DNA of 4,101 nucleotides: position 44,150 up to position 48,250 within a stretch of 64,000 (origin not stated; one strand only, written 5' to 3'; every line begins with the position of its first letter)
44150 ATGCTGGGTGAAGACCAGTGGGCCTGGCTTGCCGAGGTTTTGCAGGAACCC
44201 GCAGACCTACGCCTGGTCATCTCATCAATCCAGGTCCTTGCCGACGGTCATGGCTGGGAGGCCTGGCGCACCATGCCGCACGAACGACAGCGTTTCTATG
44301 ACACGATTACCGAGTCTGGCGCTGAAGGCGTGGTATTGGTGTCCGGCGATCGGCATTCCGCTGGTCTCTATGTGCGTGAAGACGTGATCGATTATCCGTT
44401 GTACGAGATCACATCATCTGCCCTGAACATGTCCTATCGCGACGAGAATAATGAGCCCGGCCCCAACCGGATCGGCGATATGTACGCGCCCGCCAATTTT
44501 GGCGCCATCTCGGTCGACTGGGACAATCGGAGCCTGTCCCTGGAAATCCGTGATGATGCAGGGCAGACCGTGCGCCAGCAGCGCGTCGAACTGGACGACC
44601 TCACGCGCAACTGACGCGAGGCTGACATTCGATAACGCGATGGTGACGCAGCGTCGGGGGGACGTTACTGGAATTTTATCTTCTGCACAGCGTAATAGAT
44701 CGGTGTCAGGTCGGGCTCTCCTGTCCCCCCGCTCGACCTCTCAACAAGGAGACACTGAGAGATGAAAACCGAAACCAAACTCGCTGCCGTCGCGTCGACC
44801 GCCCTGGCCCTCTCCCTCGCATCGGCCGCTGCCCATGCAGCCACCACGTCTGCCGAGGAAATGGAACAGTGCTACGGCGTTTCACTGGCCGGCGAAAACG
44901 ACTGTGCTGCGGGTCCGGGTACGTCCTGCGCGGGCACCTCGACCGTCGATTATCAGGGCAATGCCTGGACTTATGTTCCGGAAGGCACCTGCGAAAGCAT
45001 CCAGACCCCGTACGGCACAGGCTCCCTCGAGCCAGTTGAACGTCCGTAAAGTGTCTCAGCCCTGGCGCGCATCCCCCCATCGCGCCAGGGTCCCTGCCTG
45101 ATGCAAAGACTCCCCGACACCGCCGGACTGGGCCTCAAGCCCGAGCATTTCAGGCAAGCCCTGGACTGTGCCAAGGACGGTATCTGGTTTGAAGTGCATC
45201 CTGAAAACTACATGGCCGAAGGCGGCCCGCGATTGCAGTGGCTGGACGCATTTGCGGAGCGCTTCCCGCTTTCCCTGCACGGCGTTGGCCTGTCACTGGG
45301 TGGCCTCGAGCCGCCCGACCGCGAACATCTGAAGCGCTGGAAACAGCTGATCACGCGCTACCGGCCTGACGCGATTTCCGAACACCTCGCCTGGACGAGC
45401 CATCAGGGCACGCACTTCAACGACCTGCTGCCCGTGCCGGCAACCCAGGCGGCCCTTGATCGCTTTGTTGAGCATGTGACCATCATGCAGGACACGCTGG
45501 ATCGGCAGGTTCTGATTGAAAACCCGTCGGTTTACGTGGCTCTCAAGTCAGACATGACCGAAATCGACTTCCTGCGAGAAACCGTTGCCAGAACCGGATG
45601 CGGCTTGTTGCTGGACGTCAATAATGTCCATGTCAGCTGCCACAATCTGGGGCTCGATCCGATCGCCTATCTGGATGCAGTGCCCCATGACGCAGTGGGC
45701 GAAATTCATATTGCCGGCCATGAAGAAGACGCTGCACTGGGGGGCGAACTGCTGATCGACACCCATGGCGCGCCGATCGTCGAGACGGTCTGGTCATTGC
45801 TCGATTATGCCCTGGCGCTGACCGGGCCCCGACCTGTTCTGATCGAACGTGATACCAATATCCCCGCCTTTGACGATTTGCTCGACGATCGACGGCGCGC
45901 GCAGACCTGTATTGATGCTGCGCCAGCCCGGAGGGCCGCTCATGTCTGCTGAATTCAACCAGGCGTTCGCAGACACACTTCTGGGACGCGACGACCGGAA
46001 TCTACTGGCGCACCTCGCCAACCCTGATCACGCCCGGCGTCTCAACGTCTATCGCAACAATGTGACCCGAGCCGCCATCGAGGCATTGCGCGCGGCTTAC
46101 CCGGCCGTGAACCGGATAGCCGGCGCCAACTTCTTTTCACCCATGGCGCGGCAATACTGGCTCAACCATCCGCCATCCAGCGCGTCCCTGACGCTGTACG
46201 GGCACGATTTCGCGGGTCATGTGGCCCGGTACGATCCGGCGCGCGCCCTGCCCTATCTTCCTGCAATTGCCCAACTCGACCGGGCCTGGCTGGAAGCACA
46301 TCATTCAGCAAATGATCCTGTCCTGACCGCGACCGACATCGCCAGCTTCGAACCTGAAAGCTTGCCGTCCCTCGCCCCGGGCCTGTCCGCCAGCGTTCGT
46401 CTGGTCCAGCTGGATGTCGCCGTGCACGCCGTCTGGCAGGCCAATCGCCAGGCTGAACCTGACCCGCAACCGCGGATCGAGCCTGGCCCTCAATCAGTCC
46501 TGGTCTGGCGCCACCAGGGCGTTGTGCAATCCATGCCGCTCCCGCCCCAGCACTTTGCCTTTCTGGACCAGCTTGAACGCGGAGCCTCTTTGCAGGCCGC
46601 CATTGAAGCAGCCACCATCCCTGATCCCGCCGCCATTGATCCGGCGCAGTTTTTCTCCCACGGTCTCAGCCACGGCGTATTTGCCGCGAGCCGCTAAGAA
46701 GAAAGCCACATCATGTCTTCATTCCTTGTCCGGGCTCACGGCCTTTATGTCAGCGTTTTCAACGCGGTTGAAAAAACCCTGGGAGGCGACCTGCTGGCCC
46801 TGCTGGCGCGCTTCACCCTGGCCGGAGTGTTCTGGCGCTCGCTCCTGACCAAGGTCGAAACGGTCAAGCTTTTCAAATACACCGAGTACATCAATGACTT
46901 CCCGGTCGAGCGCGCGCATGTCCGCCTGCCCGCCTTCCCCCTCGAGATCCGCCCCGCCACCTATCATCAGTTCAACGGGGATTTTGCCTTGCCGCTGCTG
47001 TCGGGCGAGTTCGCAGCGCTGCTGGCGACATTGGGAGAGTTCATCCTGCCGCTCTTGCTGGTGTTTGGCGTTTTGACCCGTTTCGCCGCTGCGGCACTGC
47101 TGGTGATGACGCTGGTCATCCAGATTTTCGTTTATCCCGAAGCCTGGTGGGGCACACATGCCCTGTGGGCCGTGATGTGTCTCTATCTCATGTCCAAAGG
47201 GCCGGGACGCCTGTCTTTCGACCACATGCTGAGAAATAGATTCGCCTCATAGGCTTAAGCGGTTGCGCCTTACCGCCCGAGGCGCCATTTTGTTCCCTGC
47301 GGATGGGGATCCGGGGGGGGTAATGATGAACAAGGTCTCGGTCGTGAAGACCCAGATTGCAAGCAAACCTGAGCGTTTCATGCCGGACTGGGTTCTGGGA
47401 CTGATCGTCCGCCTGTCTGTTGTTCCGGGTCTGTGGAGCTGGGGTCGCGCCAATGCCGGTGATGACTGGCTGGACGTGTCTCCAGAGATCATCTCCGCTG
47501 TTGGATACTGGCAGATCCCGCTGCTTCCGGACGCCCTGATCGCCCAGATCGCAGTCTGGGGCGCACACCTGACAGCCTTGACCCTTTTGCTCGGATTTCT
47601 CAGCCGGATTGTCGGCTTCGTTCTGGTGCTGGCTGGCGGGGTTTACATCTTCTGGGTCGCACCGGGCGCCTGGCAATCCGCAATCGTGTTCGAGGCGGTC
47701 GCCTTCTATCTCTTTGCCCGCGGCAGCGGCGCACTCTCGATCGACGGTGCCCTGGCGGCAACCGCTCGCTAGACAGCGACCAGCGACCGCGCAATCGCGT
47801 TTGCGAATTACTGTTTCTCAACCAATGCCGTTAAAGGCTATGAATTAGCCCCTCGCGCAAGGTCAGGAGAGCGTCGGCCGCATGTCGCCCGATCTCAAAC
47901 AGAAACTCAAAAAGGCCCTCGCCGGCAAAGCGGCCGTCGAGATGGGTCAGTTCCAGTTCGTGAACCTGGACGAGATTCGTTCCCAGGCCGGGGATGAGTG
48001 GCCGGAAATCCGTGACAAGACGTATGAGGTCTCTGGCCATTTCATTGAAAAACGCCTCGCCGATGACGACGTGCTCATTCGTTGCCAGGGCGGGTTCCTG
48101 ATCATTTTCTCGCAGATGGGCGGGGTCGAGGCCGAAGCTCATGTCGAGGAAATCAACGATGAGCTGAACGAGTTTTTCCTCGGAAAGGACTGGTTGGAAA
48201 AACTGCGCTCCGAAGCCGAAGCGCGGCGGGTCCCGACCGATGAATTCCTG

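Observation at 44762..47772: Bufferin-type RiPP operon: DUF2282 precursor, MNIO (DUF692) oxidase, DUF2063 partner and two DoxX proteins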

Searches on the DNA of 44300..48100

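Call 50: search_rna_families(source=window, start=44300, end=48100, threshold=evalue, max_evalue=1)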
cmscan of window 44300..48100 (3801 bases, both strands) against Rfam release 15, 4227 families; matches with E-value up to 1: 0.
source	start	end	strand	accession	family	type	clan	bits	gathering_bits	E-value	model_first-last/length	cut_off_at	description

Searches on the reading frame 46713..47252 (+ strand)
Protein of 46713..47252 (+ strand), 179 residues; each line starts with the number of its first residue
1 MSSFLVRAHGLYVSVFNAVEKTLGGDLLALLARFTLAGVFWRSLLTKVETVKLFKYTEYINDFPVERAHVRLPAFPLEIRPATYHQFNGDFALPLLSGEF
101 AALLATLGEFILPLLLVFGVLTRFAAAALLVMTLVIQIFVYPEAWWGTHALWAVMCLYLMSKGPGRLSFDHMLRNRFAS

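Call 3: search_protein_families(library=pfam, proteins=[window:46713-47252:+], max_evalue=0.01)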
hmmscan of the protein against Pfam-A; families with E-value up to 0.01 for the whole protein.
window:46713-47252:+ (179 aa): 2 families
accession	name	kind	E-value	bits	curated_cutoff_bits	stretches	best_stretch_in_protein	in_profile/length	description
PF07681.17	DoxX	-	2.5e-13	50.9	23.6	1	29-141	2-84/85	DoxX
PF04173.18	DoxD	-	8.4e-05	23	22.7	1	104-177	70-148/167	TQO small subunit DoxD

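Call 4: search_protein_families(library=ncbifam, proteins=[window:46713-47252:+], max_evalue=0.01)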
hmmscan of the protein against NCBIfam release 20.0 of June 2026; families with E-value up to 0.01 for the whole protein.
window:46713-47252:+ (179 aa): 1 family
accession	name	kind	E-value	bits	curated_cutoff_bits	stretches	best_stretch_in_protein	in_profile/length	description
NF050144.1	matur_HvfX_fam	equivalog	3.1e-09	37.2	80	1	85-147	34-94/165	HvfX family Cu-binding RiPP maturation protein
